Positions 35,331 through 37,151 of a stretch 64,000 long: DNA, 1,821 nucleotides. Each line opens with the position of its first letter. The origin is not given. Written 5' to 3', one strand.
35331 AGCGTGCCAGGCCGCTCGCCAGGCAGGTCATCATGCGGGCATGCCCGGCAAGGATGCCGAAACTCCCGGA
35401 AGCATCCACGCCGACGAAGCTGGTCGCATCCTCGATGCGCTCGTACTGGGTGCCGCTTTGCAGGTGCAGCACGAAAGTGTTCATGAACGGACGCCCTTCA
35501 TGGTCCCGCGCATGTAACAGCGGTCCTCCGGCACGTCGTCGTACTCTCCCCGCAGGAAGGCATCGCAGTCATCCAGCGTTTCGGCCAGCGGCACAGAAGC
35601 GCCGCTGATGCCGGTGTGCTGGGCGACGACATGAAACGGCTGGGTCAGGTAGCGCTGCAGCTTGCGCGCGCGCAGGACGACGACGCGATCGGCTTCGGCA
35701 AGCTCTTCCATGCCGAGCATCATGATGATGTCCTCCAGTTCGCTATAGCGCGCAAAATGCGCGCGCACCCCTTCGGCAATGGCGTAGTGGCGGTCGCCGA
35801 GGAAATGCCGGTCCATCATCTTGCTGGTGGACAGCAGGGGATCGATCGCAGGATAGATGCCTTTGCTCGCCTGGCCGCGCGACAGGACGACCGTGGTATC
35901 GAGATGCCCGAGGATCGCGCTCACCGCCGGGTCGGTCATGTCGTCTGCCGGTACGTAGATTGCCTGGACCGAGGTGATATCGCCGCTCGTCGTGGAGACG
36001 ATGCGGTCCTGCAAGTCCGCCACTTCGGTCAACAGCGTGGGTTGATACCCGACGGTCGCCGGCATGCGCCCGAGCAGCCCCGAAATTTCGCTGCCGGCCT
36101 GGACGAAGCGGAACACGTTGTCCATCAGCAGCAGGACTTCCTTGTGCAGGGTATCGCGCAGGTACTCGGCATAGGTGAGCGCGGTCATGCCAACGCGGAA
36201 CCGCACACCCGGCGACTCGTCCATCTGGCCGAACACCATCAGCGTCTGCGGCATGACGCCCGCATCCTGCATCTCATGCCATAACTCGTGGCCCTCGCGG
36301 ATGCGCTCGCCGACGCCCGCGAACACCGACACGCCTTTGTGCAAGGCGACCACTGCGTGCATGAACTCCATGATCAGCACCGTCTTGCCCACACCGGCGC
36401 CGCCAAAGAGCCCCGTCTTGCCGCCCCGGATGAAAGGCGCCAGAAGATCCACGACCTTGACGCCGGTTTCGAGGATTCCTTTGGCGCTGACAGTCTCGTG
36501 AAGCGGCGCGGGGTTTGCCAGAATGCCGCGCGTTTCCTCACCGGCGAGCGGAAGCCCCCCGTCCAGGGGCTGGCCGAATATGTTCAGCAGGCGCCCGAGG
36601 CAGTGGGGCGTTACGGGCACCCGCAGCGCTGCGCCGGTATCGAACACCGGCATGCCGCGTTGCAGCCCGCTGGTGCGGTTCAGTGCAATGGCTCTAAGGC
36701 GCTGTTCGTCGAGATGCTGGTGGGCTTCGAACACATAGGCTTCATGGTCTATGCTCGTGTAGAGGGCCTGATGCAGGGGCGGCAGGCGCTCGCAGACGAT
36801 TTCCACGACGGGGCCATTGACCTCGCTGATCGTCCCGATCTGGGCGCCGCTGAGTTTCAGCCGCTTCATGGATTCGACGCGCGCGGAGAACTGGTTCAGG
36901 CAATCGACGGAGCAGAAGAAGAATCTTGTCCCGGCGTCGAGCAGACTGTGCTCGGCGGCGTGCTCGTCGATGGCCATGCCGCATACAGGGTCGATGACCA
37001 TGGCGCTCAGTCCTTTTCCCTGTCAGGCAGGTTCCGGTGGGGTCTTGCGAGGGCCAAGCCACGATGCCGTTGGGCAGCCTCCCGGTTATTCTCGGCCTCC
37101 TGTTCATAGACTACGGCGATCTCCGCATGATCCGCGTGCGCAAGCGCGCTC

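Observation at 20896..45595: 24.6-kb unidirectional array that joins cusCBA-ccdA-copG copper efflux directly to the N-ATPase and a nucleotide-metabolism/cyclase block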

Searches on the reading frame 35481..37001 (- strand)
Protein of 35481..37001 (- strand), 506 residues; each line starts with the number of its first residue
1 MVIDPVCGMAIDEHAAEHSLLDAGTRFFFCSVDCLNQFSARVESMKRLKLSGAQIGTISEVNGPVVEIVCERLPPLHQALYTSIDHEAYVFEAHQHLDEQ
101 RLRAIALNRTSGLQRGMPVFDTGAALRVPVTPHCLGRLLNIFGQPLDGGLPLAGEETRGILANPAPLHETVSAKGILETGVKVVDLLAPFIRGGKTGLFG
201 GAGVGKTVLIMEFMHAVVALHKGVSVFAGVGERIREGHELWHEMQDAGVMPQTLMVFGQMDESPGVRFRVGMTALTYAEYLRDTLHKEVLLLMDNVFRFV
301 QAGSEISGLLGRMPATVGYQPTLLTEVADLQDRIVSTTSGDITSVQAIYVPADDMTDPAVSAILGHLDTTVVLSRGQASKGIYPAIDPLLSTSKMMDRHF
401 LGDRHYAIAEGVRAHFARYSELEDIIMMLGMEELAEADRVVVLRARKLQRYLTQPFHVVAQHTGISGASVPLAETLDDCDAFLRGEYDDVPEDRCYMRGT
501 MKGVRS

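Call 5: search_protein_families(library=pfam, proteins=[window:35481-37001:-], max_evalue=0.01)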
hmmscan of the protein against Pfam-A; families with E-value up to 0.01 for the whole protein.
window:35481-37001:- (506 aa): 4 families
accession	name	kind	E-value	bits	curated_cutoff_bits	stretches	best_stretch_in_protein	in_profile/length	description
PF00006.31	ATP-synt_ab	-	1.4e-67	227.9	29.5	1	180-393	1-213/213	ATP synthase alpha/beta family, nucleotide-binding domain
PF22919.1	ATP-synt_VA_C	-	3e-09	37.3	24.7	1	401-477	8-86/101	C-terminal domain of V and A type ATP synthase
PF02874.29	ATP-synt_ab_N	-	3.8e-08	34.2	20.9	1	58-123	1-69/69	ATP synthase alpha/beta family, beta-barrel domain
PF04945.19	YHS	-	6.8e-07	29.6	30.3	1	2-39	1-37/47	YHS domain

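Call 17: find_encoding_contigs(protein=window:35481-37001:-, flank=10000, max_places=10)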
Protein window:35481-37001:- (506 aa): no gene with exactly this product is on record in the collection.

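Call 18: find_homologous_proteins(query=window:35481-37001:-, max_evalue=1e-20)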
Query window:35481-37001:- (506 aa): 8000 proteins with E <= 1e-20 among 8000 candidates; the best 120 are listed.
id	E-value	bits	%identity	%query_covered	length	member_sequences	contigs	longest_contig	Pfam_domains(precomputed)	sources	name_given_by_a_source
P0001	0.0e+0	1039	91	99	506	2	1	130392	PF02874.30,PF00006.32,PF22919.2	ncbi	-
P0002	0.0e+0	1032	89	99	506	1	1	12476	PF02874.30,PF04945.20,PF00006.32,PF22919.2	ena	-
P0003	0.0e+0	1028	89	100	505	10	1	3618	PF02874.30,PF04945.20,PF00006.32,PF22919.2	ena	-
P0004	4.3e-298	1007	87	99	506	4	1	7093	PF02874.30,PF04945.20,PF00006.32,PF22919.2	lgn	-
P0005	1.9e-297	1005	87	100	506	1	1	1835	PF02874.30,PF04945.20,PF00006.32,PF22919.2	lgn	-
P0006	4.7e-295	997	86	100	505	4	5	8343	PF02874.30,PF04945.20,PF00006.32,PF22919.2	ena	-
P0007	3.2e-294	995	86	100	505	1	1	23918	PF02874.30,PF04945.20,PF00006.32,PF22919.2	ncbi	ncbi:MAG: F0F1 ATP synthase subunit beta [Burkholderiaceae bacterium]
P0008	1.0e-292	990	85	99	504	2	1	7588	PF02874.30,PF04945.20,PF00006.32,PF22919.2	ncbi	-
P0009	9.0e-292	986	84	100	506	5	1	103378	PF02874.30,PF04945.20,PF00006.32,PF22919.2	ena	-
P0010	2.1e-291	985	84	100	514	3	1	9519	PF02874.30,PF04945.20,PF00006.32,PF22919.2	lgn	-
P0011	3.7e-291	984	84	100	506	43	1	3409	PF02874.30,PF04945.20,PF00006.32,PF22919.2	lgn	-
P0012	1.4e-289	979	84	100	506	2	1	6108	PF02874.30,PF04945.20,PF00006.32,PF22919.2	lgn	-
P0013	3.4e-289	978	84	99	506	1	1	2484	PF02874.30,PF00006.32,PF22919.2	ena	-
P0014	9.2e-289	977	83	100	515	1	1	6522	PF02874.30,PF04945.20,PF00006.32,PF22919.2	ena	-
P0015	2.0e-288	975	83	100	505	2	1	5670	PF02874.30,PF04945.20,PF00006.32,PF22919.2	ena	-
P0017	8.5e-287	970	84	99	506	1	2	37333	PF02874.30,PF04945.20,PF00006.32,PF22919.2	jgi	jgi:F-type H+-transporting ATPase subunit beta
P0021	3.1e-285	965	84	99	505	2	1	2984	PF04945.20,PF00006.32,PF22919.2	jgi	jgi:F-type H+-transporting ATPase subunit beta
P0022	3.4e-285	965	83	99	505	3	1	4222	PF04945.20,PF00006.32,PF22919.2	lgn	-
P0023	4.5e-282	954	82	99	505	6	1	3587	PF02874.30,PF04945.20,PF00006.32,PF22919.2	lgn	-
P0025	2.9e-279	945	81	99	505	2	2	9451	PF02874.30,PF04945.20,PF00006.32,PF22919.2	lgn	-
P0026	3.5e-277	938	81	99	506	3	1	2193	PF02874.30,PF04945.20,PF00006.32,PF22919.2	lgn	-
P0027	5.4e-277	938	81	99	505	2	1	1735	PF02874.30,PF04945.20,PF00006.32,PF22919.2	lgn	-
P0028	4.6e-276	935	80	99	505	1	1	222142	PF02874.30,PF04945.20,PF00006.32,PF22919.2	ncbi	-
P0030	9.9e-274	927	79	99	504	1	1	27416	PF02874.30,PF04945.20,PF00006.32,PF22919.2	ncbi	-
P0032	1.5e-269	913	79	99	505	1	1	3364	PF02874.30,PF04945.20,PF00006.32,PF22919.2,PF24273.2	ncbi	-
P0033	1.8e-269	913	78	99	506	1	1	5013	PF04945.20,PF00006.32,PF22919.2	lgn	-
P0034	5.5e-269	911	78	100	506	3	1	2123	PF04945.20,PF00006.32,PF22919.2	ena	-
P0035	8.0e-268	907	78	100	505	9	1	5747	PF04945.20,PF00006.32,PF22919.2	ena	-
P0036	8.4e-268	907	78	99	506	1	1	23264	PF02874.30,PF04945.20,PF00006.32,PF22919.2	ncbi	-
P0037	2.0e-266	903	77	99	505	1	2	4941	PF04945.20,PF00006.32,PF22919.2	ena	-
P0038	2.5e-266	903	78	100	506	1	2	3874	PF04945.20,PF00006.32,PF22919.2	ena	-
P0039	3.1e-266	902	78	99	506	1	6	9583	PF04945.20,PF00006.32,PF22919.2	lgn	-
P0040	2.8e-265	899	78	99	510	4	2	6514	PF02874.30,PF04945.20,PF00006.32,PF22919.2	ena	-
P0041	4.1e-264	895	76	100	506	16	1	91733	PF04945.20,PF00006.32,PF22919.2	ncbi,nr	ncbi:MAG: F0F1 ATP synthase subunit beta [Gammaproteobacteria bacterium]|nr:F0F1 ATP synthase subuni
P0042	1.2e-263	894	77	100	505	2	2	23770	PF02874.30,PF04945.20,PF00006.32,PF22919.2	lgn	-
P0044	2.9e-263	892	77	99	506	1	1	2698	PF02874.30,PF04945.20,PF00006.32,PF22919.2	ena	-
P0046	5.3e-261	885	77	99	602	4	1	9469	PF04945.20,PF00006.32,PF22919.2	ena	-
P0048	1.2e-260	884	76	100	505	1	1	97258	PF02874.30,PF00006.32,PF22919.2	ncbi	ncbi:F0F1 ATP synthase subunit beta [Noviherbaspirillum agri]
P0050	5.3e-260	882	76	100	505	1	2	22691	PF02874.30,PF04945.20,PF00006.32,PF22919.2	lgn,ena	-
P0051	6.9e-260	881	76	100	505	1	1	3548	PF02874.30,PF04945.20,PF00006.32,PF22919.2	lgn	-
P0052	5.6e-258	875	76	100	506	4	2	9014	PF02874.30,PF04945.20,PF00006.32,PF22919.2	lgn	-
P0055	9.6e-254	861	75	99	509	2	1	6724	PF02874.30,PF04945.20,PF00006.32,PF22919.2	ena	-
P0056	3.2e-253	859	74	99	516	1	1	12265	PF02874.30,PF04945.20,PF00006.32,PF22919.2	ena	-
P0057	1.3e-251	854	75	99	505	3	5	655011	PF02874.30,PF04945.20,PF00006.32,PF22919.2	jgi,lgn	-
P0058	3.6e-251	853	74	99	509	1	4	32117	PF04945.20,PF00006.32,PF22919.2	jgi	jgi:F-type H+-transporting ATPase subunit beta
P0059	4.6e-251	852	75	98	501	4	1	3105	PF02874.30,PF04945.20,PF00006.32,PF22919.2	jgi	jgi:F-type H+/Na+-transporting ATPase subunit beta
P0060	7.1e-250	848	74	99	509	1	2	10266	PF02874.30,PF04945.20,PF00006.32,PF22919.2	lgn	-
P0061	1.8e-248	844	74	99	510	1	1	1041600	PF02874.30,PF04945.20,PF00006.32,PF22919.2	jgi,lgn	-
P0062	4.7e-248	842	73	100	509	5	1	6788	PF04945.20,PF00006.32,PF22919.2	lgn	-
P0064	4.3e-246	836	73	99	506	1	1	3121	PF02874.30,PF04945.20,PF00006.32,PF22919.2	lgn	-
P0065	5.7e-246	835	73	100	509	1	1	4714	PF02874.30,PF04945.20,PF00006.32,PF22919.2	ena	-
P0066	1.5e-245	834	72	99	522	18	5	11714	PF02874.30,PF04945.20,PF00006.32,PF22919.2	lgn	-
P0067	1.5e-245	834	71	100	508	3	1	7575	PF02874.30,PF04945.20,PF00006.32,PF22919.2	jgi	jgi:F-type H+-transporting ATPase subunit beta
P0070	1.7e-244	831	73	99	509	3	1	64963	PF04945.20,PF00006.32,PF22919.2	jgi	jgi:F-type H+/Na+-transporting ATPase subunit beta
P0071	1.8e-244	830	72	99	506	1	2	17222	PF04945.20,PF00006.32,PF22919.2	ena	-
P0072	4.2e-244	829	73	99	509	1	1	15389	PF02874.30,PF04945.20,PF00006.32,PF22919.2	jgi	jgi:F-type H+/Na+-transporting ATPase subunit beta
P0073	1.4e-243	828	72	99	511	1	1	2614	PF04945.20,PF00006.32,PF22919.2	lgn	-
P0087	1.2e-240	818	72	99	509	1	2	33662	PF04945.20,PF00006.32,PF22919.2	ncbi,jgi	jgi:F-type H+-transporting ATPase subunit beta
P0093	3.8e-240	816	72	99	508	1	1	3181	PF02874.30,PF04945.20,PF00006.32,PF22919.2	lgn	-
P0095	1.1e-239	815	70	99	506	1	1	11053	PF02874.30,PF04945.20,PF00006.32,PF22919.2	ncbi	ncbi:MAG: F0F1 ATP synthase subunit beta [Nitrospiria bacterium]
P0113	1.9e-237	807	71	99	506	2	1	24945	PF02874.30,PF04945.20,PF00006.32,PF22919.2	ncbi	-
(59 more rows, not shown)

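Call 19: find_related_loci(query=window:35481-37001:-, collection=genome_contigs, flank=10000)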
Query window:35481-37001:- (506 aa) in genome_contigs; peptide patterns used: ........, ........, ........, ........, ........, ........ (x = any residue, [..] = any of these).
599 stretches matched a pattern (row limit reached: there are more); 584 encode a relative of the query (tblastn E <= 1e-3); the best 80 are kept; 80 distinct loci.
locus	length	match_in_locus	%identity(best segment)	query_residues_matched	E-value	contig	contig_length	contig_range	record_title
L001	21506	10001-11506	91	1-502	0e+0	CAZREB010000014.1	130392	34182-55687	MAG TPA_asm: uncultured Bordetella sp. isolate binchicken_co199_16 genome assembly, contig: NODE_176_length_130392_cov_1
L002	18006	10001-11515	86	1-505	0e+0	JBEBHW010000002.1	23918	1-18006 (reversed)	MAG: Burkholderiaceae bacterium isolate SF1_2_8 NODE_1470_length_23918_cov_4.482010, whole genome shotgun sequence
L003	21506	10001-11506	86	1-502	0e+0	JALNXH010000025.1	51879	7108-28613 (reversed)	MAG: Rhodocyclaceae bacterium isolate SO_2016_LW3 bin 42 scaffold00957_LW162_2016, whole genome shotgun sequence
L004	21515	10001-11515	85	1-505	0e+0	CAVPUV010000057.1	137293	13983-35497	MAG: uncultured Gammaproteobacteria bacterium isolate MFD10097.bin.2.2 genome assembly, contig: contig_4414, whole genom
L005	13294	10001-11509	83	1-503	0e+0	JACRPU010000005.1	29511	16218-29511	MAG: Nitrosomonadales bacterium isolate NC_groundwater_1995_Pr3_S-0.65um_60_4 SR2-18-Sp65_coassembly_scaffold_84676, who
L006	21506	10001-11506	84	1-502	0e+0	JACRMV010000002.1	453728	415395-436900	MAG: Rhodocyclales bacterium isolate NC_groundwater_1916_Pr3_S2p5_61_40 SR2-18-S2p5_coassembly_scaffold_3424, whole geno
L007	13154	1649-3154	84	1-502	0e+0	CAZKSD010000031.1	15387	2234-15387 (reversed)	MAG TPA_asm: uncultured Dechloromonas sp. isolate binchicken_co197_443 genome assembly, contig: NODE_6376_length_15387_c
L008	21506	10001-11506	84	1-502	0e+0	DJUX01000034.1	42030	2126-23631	MAG TPA_asm: Dechloromonas sp. UBA6271 UBA6271_contig_50, whole genome shotgun sequence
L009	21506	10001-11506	82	1-502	0e+0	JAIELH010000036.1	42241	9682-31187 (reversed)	MAG: Gallionellaceae bacterium isolate co.spades.CONCOCT.1kb_039 c_000000000169, whole genome shotgun sequence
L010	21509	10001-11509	79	1-503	0e+0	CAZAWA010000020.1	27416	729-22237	MAG TPA_asm: uncultured Oxalobacter sp. isolate SRP302447_co2_16 genome assembly, contig: NODE_4780_length_27416_cov_7.3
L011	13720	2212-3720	78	1-503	0e+0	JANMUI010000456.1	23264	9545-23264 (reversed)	MAG: Betaproteobacteria bacterium isolate SOY_29_concoct_125_sub SOY_29_k141_4705564, whole genome shotgun sequence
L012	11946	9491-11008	77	1-506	0e+0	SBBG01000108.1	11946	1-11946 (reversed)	MAG: Gammaproteobacteria bacterium isolate Bin_2_1_1 Ba_contig27521, whole genome shotgun sequence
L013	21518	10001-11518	76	1-506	0e+0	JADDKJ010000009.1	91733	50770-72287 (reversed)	MAG: Gammaproteobacteria bacterium isolate bin1 9, whole genome shotgun sequence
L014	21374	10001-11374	83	45-502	0e+0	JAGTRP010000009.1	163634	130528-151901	MAG: Rhodocyclaceae bacterium isolate CTSoil_117 scaffold_20, whole genome shotgun sequence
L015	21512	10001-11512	77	3-506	0e+0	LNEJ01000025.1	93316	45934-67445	MAG: Gammaproteobacteria bacterium Ga0074134 Ga0074134_123.1, whole genome shotgun sequence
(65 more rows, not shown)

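Call 31: search_protein_families(library=ncbifam, proteins=[window:35481-37001:-], max_evalue=0.001)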
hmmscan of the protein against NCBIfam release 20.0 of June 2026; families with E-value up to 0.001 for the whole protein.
window:35481-37001:- (506 aa): 34 families (the best 25 are shown)
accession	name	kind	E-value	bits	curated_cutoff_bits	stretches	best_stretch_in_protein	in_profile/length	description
TIGR03305.1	alt_F1F0_F1_bet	exception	8.4e-177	588.4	752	1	56-502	1-447/449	alternate F1F0 ATPase, F1 subunit beta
TIGR01039.1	atpD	equivalog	7e-173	575.7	462.85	1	55-504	2-455/462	F0F1 ATP synthase subunit beta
NF045858.1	glide_MMOB1670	exception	6.4e-137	458.1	850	1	56-504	230-686/705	MMOB1670 family gliding motility ATPase complex subunit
NF045934.1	MSC_0618_beta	exception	6.5e-108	361.4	570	1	57-494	2-440/451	MSC_0618 family F1-like ATPase beta subunit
TIGR03496.1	FliI_clade1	equivalog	6.5e-64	216.3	619.1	1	56-457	1-399/414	flagellar protein export ATPase FliI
TIGR01026.1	fliI_yscN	subfamily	9.5e-63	212.4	379.5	1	54-457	23-423/440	FliI/YscN family ATPase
TIGR03498.1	FliI_clade3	equivalog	1.3e-61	208.6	587.45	1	96-433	42-377/418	flagellar protein export ATPase FliI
TIGR02546.1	III_secr_ATP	equivalog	1.7e-59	201.6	604.75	1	103-460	54-409/423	type III secretion system ATPase SctN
TIGR03497.1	FliI_clade2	equivalog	1.5e-52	179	629.8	1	101-456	45-396/413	flagellar protein export ATPase FliI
NF005391.0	PRK06936.1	equivalog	1.6e-50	172.3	657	1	104-457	73-422/439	type III secretion system ATPase SctN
NF006575.0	PRK09099.1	subfamily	2e-50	171.9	706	1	108-455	80-423/443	type III secretion system ATPase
NF005295.0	PRK06820.1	equivalog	2e-48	165.5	690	1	62-455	30-421/440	EscN/YscN/HrcN family type III secretion system ATPase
NF005535.1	PRK07196.1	equivalog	1.1e-43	149.9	715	1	58-463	23-424/434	flagellar protein export ATPase FliI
NF003235.0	PRK04196.1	subfamily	2.2e-43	148.6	349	1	56-454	7-416/462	V-type ATP synthase subunit B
NF006290.1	PRK08472.1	equivalog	6.2e-43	147.2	644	1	95-454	59-414/433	flagellar protein export ATPase FliI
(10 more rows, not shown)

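Call 38: find_related_loci(query=window:35481-37001:-, collection=metagenome_contigs, flank=10000)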
Query window:35481-37001:- (506 aa) in metagenome_contigs; peptide patterns used: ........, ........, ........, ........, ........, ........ (x = any residue, [..] = any of these).
600 stretches matched a pattern (row limit reached: there are more); 589 encode a relative of the query (tblastn E <= 1e-3); the best 80 are kept; 80 distinct loci.
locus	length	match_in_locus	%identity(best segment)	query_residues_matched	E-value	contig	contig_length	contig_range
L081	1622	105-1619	86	1-505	0e+0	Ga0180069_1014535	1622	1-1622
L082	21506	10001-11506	86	1-502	0e+0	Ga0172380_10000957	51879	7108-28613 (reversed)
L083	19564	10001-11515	84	1-505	0e+0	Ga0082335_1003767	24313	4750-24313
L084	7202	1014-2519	85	1-502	0e+0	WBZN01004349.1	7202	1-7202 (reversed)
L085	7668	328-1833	84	1-502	0e+0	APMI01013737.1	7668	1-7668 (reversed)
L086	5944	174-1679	84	1-502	0e+0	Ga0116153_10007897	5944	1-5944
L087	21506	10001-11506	84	1-502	0e+0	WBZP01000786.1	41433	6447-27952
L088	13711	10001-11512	77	1-504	0e+0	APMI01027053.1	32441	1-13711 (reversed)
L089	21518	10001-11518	77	1-506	0e+0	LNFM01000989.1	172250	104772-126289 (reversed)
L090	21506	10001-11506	75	1-502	0e+0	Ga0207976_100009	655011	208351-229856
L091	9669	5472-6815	79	55-502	0e+0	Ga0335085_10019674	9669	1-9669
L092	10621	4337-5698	78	53-506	0e+0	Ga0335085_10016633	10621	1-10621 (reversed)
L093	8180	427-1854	74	29-503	0e+0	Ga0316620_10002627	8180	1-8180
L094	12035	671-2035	78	52-506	0e+0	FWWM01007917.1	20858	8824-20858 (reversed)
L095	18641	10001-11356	77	55-506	0e+0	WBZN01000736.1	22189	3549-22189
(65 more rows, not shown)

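Call 40: find_encoding_contigs(protein=P0001, flank=10000, max_places=2)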
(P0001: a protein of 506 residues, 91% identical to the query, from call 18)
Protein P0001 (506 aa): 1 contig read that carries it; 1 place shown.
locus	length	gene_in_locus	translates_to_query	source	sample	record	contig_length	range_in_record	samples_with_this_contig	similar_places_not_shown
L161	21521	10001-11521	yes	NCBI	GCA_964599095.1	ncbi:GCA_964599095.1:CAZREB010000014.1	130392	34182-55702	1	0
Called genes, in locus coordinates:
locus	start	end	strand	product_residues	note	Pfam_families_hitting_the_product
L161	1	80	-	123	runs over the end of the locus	-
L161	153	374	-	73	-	-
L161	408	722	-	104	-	-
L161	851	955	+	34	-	-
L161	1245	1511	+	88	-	PF11525:CopK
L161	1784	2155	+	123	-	-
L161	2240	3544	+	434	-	PF02321:OEP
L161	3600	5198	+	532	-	PF25973:BSH_CzcB, PF25919:BSH_CusB, PF25869:3HB_CusB (faint), PF25954:Beta-barrel_RND_2, PF25990:Beta-barrel_YknX (weak), PF25975:CzcB_C, PF25989:YknX_C (weak), PF11604:CusF_Ec, +1 more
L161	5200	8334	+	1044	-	PF00873:ACR_tran, PF03176:MMPL (faint)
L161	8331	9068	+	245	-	PF02683:DsbD_TM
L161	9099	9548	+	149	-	PF04214:DUF411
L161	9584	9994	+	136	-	-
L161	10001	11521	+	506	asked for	PF02874:ATP-synt_ab_N (weak), PF00006:ATP-synt_ab, PF22919:ATP-synt_VA_C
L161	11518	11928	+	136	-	PF02823:ATP-synt_DE_N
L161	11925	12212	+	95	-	PF09527:ATPase_gene1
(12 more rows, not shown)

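Call 41: find_encoding_contigs(protein=P0048, flank=10000, max_places=2)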
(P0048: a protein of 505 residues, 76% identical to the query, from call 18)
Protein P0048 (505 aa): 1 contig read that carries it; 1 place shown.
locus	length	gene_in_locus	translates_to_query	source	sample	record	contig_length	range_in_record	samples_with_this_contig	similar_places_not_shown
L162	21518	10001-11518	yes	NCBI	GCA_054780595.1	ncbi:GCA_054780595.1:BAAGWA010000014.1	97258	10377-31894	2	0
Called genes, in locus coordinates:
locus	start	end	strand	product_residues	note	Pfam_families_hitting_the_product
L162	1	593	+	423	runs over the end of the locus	PF02321:OEP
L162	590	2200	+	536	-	PF25919:BSH_CusB, PF25973:BSH_CzcB, PF25869:3HB_CusB (faint), PF25954:Beta-barrel_RND_2, PF25990:Beta-barrel_YknX (weak), PF25975:CzcB_C, PF25989:YknX_C (weak), PF11604:CusF_Ec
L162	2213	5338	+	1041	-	PF00873:ACR_tran, PF03176:MMPL (weak)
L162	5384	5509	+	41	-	-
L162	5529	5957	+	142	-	PF00034:Cytochrom_C, PF13442:Cytochrome_CBB3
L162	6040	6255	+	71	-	-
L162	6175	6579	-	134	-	-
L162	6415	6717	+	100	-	-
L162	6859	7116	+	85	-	PF00403:HMA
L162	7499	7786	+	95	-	-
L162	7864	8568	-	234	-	PF03713:DUF305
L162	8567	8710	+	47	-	-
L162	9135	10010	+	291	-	PF00231:ATP-synt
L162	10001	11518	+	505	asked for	PF02874:ATP-synt_ab_N (weak), PF00006:ATP-synt_ab, PF22919:ATP-synt_VA_C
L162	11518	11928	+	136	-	PF02823:ATP-synt_DE_N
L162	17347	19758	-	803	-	PF04945:YHS, PF19335:HMBD, PF00122:E1-E2_ATPase, PF00702:Hydrolase, PF08282:Hydrolase_3 (faint)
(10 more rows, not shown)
